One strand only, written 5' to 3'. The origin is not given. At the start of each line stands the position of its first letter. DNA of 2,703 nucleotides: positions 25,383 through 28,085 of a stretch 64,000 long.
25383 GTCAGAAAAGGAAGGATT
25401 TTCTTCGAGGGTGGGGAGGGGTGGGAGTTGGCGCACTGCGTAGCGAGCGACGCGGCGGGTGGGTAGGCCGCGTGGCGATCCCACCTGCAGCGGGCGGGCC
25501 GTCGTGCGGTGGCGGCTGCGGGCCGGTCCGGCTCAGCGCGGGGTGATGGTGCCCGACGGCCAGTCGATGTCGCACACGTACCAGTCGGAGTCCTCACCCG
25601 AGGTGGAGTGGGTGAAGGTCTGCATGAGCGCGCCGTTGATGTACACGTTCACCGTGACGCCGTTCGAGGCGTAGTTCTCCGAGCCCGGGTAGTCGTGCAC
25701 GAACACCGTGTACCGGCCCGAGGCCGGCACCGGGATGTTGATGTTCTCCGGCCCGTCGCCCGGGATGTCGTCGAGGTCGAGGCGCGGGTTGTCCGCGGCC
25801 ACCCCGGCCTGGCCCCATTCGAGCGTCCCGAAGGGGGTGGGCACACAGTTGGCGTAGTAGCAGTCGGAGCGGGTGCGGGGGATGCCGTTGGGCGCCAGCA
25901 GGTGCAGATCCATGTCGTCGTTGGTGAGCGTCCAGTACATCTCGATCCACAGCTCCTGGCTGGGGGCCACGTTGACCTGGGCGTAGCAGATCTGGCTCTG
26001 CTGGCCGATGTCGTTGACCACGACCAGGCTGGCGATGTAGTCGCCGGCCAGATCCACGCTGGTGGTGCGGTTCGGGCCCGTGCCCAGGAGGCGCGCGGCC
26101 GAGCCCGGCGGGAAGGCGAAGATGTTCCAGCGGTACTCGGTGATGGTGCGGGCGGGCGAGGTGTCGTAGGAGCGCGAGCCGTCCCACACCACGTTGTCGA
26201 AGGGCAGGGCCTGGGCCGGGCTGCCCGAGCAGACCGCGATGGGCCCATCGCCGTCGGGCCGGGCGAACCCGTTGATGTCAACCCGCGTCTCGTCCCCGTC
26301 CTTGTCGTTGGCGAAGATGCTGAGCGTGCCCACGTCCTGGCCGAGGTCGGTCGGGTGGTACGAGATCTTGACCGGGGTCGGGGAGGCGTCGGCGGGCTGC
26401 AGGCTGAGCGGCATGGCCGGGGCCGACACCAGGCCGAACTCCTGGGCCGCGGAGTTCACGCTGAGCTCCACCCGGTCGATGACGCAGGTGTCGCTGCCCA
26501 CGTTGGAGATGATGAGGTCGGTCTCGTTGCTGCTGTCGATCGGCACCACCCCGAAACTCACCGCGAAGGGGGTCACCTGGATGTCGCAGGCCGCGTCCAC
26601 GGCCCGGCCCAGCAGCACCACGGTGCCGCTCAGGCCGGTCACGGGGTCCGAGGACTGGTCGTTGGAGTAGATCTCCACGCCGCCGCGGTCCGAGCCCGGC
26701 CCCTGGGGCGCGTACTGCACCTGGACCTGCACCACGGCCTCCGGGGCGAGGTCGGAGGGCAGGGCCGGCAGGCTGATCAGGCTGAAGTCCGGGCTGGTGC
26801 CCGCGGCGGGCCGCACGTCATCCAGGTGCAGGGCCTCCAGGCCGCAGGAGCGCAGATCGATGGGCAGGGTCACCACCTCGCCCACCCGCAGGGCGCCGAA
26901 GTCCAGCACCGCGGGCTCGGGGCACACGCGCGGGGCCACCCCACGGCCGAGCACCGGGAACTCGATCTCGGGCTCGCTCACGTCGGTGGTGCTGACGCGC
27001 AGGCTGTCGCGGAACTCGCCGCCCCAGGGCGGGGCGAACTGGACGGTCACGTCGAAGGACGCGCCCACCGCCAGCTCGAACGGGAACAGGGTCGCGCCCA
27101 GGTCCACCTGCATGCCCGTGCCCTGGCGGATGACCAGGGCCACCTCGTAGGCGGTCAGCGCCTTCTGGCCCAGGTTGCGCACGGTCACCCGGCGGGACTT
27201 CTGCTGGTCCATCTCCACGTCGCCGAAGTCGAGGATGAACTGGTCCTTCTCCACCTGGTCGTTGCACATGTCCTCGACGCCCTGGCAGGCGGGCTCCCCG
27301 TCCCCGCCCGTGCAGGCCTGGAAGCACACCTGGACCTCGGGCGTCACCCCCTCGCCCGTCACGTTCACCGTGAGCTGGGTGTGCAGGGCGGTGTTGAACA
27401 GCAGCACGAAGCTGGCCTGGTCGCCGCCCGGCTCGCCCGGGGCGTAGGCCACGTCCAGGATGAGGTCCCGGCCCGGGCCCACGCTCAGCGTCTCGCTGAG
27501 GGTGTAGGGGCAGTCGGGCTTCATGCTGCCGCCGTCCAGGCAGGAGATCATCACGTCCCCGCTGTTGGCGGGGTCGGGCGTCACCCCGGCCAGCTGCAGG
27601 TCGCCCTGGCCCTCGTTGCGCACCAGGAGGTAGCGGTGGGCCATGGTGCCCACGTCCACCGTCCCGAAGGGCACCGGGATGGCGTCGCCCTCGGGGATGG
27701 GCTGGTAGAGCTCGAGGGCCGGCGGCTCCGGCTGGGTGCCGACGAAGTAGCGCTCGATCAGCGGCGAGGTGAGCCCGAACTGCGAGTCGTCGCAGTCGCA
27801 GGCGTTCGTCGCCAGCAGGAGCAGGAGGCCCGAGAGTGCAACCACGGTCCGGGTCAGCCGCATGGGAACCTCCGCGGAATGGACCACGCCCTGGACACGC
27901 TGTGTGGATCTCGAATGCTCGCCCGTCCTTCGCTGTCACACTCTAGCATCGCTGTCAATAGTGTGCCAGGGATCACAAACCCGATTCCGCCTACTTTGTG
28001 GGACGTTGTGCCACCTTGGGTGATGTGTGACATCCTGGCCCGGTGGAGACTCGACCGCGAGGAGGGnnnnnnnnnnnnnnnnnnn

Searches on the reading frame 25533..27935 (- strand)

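Call 17: search_protein_families(library=pfam, proteins=[window:25533-27935:-], max_evalue=0.01)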
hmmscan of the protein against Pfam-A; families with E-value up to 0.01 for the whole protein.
window:25533-27935:- (800 aa): 8 families
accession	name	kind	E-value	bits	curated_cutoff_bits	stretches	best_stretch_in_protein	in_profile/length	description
PF15780.11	ASH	-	1e-24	87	27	2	233-323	12-97/98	Abnormal spindle-like microcephaly-assoc'd, ASPM-SPD-2-Hydin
PF22544.2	HYDIN_VesB_CFA65-like_Ig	-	3.1e-21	75.9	25.5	2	233-324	8-93/100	HYDIN/CFA65/VesB-like, Ig-like domain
PF22073.2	Cep192_D4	-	2.2e-17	63.7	35.5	2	452-555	4-108/112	Cep192 domain 4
PF07610.17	DUF1573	-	2.2e-10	40.8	26.1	0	343-438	7-97/98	Protein of unknown function (DUF1573)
PF24770.2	Ig-CFAP74_2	-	0.0014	19.6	27.4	0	153-197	139-183/185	CFAP74 second Ig-like domain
PF22064.2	Cep192_D2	-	0.004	17.9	27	0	231-258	10-37/154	Cep192 domain 2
PF07705.17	CARDB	-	0.0061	17.2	22.7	0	247-309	22-78/101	CARDB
PF00801.26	PKD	-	0.0076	16.7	23.5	0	597-650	28-76/80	PKD domain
